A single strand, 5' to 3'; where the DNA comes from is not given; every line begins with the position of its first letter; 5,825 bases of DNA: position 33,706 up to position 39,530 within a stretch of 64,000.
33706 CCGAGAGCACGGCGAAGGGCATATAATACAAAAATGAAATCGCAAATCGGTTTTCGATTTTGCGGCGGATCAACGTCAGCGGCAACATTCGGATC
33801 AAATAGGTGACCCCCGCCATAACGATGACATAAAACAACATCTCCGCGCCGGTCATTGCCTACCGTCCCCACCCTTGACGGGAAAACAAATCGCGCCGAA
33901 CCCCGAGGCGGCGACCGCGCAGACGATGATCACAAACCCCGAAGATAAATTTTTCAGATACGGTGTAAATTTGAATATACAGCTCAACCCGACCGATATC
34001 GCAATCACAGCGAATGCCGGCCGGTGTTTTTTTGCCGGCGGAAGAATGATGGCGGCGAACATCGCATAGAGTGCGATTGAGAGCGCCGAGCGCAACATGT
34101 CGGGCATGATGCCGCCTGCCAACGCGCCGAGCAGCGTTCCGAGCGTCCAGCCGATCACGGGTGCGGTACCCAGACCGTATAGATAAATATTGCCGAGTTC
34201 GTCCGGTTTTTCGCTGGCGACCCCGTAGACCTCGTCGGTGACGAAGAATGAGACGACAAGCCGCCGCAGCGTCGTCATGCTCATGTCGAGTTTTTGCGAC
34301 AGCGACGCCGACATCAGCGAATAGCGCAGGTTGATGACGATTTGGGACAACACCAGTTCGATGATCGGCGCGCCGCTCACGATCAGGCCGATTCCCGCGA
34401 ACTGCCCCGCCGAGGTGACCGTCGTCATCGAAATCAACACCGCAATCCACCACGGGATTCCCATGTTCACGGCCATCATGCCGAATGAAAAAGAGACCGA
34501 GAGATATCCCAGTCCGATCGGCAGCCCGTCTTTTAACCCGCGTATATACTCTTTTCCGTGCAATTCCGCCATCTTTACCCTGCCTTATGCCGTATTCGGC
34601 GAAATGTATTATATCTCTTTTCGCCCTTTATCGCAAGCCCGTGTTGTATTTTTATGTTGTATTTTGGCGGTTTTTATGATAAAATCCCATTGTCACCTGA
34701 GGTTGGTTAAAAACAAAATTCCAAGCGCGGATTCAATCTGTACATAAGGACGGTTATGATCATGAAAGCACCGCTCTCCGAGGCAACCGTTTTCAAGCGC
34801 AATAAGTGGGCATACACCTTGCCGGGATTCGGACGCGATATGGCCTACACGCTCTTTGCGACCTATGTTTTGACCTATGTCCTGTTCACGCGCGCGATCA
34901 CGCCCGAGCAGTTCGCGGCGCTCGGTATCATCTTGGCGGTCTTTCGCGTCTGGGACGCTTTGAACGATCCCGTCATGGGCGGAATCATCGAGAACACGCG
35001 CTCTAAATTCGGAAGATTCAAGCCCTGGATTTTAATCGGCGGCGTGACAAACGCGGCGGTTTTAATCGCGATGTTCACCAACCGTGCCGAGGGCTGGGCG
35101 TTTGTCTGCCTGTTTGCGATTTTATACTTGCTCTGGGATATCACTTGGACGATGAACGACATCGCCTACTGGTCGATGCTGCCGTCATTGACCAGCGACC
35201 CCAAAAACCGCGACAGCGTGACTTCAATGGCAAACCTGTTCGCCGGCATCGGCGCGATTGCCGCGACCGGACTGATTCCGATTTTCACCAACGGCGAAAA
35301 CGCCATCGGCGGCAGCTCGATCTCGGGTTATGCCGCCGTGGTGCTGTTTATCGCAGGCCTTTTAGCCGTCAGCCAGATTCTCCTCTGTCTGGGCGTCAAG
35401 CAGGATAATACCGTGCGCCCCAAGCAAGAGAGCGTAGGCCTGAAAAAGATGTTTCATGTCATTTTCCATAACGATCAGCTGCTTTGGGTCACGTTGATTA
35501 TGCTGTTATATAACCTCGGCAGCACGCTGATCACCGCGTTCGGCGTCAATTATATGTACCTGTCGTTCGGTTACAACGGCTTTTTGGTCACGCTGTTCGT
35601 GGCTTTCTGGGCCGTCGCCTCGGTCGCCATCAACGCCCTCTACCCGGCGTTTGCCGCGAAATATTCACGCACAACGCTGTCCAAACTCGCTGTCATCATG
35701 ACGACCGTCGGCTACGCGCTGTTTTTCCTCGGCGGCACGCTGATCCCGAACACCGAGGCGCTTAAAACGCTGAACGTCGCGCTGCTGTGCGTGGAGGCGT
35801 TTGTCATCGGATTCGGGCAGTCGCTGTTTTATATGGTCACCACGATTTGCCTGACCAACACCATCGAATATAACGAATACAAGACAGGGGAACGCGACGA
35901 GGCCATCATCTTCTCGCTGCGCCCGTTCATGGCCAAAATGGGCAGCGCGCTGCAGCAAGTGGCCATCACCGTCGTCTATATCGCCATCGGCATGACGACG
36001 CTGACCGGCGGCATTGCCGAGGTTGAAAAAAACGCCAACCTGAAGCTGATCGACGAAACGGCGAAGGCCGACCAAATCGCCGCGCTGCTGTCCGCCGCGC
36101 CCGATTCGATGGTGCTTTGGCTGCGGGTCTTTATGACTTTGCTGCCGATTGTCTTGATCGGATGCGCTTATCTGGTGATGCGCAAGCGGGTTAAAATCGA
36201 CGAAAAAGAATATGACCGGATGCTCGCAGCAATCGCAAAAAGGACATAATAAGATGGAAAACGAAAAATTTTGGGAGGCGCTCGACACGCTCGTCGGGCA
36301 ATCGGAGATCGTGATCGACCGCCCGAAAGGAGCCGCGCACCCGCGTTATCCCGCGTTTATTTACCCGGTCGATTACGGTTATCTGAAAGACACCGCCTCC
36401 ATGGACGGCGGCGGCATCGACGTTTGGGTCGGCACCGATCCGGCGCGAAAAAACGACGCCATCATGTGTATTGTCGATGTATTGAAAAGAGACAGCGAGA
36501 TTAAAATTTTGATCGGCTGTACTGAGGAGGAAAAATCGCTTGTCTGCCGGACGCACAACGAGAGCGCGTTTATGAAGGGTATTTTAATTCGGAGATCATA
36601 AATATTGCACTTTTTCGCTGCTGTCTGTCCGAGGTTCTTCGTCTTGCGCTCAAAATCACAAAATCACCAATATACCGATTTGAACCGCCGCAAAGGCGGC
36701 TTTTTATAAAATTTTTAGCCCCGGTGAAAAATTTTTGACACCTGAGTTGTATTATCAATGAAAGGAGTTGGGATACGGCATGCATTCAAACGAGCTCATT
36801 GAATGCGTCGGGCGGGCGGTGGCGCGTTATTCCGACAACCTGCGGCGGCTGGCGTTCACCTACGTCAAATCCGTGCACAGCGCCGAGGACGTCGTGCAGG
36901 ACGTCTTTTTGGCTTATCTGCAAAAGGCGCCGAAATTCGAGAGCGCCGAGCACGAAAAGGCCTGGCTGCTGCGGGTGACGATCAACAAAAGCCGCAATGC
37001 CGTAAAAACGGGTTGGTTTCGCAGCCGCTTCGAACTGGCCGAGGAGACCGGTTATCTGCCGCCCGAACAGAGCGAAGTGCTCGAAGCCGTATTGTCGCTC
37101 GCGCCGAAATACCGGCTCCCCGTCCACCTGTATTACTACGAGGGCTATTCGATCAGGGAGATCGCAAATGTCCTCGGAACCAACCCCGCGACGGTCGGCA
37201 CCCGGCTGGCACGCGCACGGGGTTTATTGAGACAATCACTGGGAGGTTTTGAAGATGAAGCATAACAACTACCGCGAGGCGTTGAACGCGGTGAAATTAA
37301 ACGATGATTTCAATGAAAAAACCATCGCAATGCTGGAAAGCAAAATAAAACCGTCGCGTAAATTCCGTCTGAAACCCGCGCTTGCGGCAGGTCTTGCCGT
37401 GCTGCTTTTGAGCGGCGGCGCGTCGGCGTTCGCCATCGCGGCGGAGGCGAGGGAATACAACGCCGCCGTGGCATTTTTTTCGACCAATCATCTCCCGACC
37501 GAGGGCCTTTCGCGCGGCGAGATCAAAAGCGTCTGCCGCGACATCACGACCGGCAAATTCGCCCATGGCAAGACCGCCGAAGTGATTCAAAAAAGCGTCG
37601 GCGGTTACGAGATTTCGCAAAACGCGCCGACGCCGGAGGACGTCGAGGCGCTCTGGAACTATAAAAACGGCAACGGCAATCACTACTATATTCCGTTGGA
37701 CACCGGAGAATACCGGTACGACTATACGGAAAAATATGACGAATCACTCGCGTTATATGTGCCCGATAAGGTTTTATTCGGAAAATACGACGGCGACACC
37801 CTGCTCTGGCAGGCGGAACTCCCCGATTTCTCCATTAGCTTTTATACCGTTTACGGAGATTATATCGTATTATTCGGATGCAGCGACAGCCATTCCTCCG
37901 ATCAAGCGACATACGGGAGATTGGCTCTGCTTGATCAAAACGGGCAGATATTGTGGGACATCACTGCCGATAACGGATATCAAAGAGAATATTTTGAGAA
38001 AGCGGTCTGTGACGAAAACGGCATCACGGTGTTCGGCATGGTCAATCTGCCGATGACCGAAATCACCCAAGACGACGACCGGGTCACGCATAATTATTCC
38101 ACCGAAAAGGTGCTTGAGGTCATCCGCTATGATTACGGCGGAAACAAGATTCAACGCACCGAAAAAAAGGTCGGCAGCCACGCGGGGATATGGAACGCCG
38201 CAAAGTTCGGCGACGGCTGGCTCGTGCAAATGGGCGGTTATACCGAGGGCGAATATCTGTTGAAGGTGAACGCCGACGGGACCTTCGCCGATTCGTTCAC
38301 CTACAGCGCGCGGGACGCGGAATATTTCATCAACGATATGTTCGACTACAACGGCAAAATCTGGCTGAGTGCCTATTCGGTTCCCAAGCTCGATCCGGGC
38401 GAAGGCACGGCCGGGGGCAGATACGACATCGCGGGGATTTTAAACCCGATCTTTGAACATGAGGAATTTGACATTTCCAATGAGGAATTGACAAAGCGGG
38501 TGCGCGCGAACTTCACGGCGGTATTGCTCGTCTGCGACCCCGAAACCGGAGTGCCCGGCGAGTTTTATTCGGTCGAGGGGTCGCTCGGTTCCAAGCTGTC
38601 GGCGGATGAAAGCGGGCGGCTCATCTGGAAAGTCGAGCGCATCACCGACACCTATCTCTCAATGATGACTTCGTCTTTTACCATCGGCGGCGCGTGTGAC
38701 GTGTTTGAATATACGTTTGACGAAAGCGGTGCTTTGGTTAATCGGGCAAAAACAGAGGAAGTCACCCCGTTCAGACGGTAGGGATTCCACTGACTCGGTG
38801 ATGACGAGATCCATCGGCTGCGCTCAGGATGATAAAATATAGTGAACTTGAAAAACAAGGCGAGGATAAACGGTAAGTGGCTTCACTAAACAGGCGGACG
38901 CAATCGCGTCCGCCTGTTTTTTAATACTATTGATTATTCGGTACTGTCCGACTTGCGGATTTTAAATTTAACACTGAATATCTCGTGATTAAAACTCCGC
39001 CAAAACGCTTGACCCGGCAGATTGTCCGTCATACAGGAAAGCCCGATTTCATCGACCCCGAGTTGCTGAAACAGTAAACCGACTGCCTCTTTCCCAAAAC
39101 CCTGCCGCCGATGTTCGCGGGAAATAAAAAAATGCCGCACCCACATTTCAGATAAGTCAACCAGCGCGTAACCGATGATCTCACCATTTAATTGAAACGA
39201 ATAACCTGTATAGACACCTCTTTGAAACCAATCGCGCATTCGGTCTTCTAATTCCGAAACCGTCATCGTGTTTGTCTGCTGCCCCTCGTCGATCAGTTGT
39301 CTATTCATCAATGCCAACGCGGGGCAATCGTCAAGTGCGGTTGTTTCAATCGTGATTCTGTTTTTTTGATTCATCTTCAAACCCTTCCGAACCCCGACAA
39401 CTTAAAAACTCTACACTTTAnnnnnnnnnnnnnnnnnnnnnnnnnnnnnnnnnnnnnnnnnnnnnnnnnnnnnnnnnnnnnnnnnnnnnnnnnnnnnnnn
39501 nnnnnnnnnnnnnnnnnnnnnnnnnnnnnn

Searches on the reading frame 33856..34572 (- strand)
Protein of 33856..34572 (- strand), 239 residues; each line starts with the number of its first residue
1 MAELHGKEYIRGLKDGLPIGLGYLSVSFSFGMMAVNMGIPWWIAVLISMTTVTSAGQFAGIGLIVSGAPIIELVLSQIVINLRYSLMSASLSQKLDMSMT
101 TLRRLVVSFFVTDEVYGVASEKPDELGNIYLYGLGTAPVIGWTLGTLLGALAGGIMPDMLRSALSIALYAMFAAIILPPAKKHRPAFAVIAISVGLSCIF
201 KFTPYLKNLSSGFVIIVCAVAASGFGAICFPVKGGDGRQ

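Call 18: search_protein_families(library=pfam, proteins=[window:33856-34572:-], max_evalue=0.00001)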
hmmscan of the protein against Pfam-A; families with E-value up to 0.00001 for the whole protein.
window:33856-34572:- (239 aa): 1 family
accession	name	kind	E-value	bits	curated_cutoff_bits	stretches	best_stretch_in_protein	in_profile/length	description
PF03591.19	AzlC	-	3.1e-38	131.7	32.1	1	18-155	1-136/137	AzlC protein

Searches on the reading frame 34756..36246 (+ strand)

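Call 18: search_protein_families(library=pfam, proteins=[window:34756-36246:+], max_evalue=0.00001)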
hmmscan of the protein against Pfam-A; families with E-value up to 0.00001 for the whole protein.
window:34756-36246:+ (497 aa): 1 family
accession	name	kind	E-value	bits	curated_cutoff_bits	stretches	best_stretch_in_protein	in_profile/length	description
PF13347.12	MFS_2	-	1.1e-55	189.4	27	1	20-476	2-421/427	MFS/sugar transport protein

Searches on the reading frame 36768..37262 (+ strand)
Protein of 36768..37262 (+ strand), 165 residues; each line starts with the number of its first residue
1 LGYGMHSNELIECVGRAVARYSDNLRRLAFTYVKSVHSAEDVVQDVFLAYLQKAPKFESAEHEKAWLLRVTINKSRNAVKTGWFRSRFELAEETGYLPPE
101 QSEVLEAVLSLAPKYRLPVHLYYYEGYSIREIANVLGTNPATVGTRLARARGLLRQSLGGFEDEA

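Call 18: search_protein_families(library=pfam, proteins=[window:36768-37262:+], max_evalue=0.00001)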
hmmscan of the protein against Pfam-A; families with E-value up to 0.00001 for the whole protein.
window:36768-37262:+ (165 aa): 4 families
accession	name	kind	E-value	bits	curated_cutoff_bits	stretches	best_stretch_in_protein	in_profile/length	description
PF08281.18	Sigma70_r4_2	-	1.3e-13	50.8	25.7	1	103-151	3-51/54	Sigma-70, region 4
PF04542.20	Sigma70_r2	-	1e-12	48.1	24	1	18-82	2-68/71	Sigma-70 region 2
PF04545.22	Sigma70_r4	-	3.6e-06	26.8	24.1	0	110-155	4-49/50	Sigma-70, region 4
PF07638.17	Sigma70_ECF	-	5.8e-06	26.8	21.1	0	102-157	127-182/185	ECF sigma factor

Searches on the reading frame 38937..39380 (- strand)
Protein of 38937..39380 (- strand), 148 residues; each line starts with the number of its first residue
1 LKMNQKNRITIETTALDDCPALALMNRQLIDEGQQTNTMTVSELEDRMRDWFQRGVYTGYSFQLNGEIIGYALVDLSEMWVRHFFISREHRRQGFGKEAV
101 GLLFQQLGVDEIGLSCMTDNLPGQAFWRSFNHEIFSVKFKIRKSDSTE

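Call 18: search_protein_families(library=pfam, proteins=[window:38937-39380:-], max_evalue=0.00001)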
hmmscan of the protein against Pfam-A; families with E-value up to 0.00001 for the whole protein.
window:38937-39380:- (148 aa): 1 family
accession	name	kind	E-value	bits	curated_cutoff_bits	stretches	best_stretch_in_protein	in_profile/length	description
PF00583.31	Acetyltransf_1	-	2e-08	35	20.7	1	45-128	18-113/116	Acetyltransferase (GNAT) family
